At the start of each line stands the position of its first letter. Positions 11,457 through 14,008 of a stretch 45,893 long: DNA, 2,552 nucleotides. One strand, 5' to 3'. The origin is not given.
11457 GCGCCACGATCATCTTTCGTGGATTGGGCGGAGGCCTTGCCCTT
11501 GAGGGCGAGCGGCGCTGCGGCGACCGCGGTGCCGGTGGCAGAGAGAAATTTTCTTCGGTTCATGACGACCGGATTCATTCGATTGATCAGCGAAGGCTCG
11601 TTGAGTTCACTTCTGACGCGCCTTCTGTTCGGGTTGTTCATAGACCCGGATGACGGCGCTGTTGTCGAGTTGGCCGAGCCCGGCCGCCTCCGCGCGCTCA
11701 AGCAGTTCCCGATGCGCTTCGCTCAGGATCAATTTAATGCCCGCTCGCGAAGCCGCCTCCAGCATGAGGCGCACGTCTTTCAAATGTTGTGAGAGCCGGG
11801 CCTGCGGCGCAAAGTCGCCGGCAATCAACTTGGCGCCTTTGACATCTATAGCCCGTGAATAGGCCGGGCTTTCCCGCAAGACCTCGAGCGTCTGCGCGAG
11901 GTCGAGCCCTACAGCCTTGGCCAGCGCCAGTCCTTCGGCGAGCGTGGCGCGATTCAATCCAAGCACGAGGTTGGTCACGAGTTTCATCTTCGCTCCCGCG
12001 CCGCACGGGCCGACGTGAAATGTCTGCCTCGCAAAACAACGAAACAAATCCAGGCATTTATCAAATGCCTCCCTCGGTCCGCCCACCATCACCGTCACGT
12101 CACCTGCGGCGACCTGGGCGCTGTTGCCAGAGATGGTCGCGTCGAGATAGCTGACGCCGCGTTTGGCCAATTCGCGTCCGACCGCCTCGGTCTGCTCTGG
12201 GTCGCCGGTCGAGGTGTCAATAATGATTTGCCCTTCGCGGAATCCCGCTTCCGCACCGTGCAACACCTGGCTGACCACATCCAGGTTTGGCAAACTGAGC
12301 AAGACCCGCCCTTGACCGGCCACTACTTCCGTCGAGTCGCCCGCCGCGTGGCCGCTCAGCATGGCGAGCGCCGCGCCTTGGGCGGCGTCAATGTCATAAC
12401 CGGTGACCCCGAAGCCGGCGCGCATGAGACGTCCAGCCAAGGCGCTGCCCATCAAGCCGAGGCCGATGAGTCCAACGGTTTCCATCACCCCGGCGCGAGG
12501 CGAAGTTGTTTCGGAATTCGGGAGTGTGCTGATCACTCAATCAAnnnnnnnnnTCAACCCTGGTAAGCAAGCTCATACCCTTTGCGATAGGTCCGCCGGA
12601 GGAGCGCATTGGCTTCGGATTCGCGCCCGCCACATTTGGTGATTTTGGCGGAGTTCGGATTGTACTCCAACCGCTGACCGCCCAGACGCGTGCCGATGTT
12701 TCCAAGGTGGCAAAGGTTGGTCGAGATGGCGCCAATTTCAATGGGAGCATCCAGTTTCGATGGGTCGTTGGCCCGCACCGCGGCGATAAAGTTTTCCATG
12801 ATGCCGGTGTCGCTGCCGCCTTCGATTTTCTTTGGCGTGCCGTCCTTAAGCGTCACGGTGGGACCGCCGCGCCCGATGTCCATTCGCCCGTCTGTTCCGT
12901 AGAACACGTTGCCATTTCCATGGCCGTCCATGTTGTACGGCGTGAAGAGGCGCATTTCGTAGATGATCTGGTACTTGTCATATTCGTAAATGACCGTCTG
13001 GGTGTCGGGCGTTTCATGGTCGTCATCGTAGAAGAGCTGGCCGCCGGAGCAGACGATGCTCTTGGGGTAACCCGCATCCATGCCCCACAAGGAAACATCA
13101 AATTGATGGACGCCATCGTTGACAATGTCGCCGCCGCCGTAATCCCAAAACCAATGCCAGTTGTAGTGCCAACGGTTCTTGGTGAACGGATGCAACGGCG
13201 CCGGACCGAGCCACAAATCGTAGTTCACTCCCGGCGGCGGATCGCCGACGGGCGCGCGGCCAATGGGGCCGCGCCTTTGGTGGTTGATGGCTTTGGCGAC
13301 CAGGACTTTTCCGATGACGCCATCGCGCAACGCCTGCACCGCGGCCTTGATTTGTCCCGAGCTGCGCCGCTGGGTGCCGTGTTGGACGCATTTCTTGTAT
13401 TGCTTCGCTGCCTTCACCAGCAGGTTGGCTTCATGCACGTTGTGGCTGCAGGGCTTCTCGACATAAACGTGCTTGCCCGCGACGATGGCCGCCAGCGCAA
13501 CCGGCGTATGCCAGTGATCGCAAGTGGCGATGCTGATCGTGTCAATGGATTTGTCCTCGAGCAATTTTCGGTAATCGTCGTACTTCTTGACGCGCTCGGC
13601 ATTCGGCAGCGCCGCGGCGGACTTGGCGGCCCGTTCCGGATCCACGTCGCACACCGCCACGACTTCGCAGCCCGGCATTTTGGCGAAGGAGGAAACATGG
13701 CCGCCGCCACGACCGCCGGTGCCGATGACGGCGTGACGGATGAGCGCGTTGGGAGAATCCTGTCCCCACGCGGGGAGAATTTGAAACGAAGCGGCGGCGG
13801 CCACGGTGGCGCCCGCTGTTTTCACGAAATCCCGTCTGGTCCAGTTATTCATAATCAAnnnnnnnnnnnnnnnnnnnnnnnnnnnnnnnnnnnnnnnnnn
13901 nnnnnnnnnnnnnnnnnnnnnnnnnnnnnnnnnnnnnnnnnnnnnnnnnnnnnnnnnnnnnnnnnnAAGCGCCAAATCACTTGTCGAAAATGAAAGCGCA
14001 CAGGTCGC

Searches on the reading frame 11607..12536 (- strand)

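Call 44: search_protein_families(library=pfam, proteins=[window:11607-12536:-])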
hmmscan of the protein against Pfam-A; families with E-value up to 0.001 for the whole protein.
window:11607-12536:- (309 aa): 6 families
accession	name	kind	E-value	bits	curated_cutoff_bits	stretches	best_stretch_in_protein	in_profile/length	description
PF03446.21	NAD_binding_2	-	8.2e-35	120.6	21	1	20-176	1-161/161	NAD binding domain of 6-phosphogluconate dehydrogenase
PF14833.11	NAD_binding_11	-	4.8e-28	98.3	30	1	179-299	1-122/122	NAD-binding of NADP-dependent 3-hydroxyisobutyrate dehydrogenase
PF03807.23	F420_oxidored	-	1.2e-06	29.4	21.6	1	20-110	1-93/94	NADP oxidoreductase coenzyme F420-dependent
PF21761.2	RedAm-like_C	-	6.4e-06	26.9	27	1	199-299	23-125/127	NADPH-dependent reductive aminase-like, C-terminal domain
PF02826.25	2-Hacid_dh_C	-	0.00029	20.7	25.1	1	19-128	37-146/178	D-isomer specific 2-hydroxyacid dehydrogenase, NAD binding domain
PF10727.15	Rossmann-like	-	0.0004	20.6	23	1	20-110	16-109/131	Rossmann-like domain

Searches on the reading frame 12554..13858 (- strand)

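Call 45: search_protein_families(library=pfam, proteins=[window:12554-13858:-])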
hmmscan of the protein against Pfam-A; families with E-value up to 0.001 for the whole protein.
window:12554-13858:- (434 aa): 3 families
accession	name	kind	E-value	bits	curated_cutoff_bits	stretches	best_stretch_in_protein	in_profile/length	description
PF01408.29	GFO_IDH_MocA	-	5.8e-22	79.1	24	1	40-161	1-119/120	Oxidoreductase family, NAD-binding Rossmann fold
PF19051.5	GFO_IDH_MocA_C2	-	4.1e-12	46.6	23.3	1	208-429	49-253/254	Oxidoreductase family, C-terminal alpha/beta domain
PF22725.1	GFO_IDH_MocA_C3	-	6.4e-09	36.3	27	1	230-325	27-122/124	GFO/IDH/MocA C-terminal domain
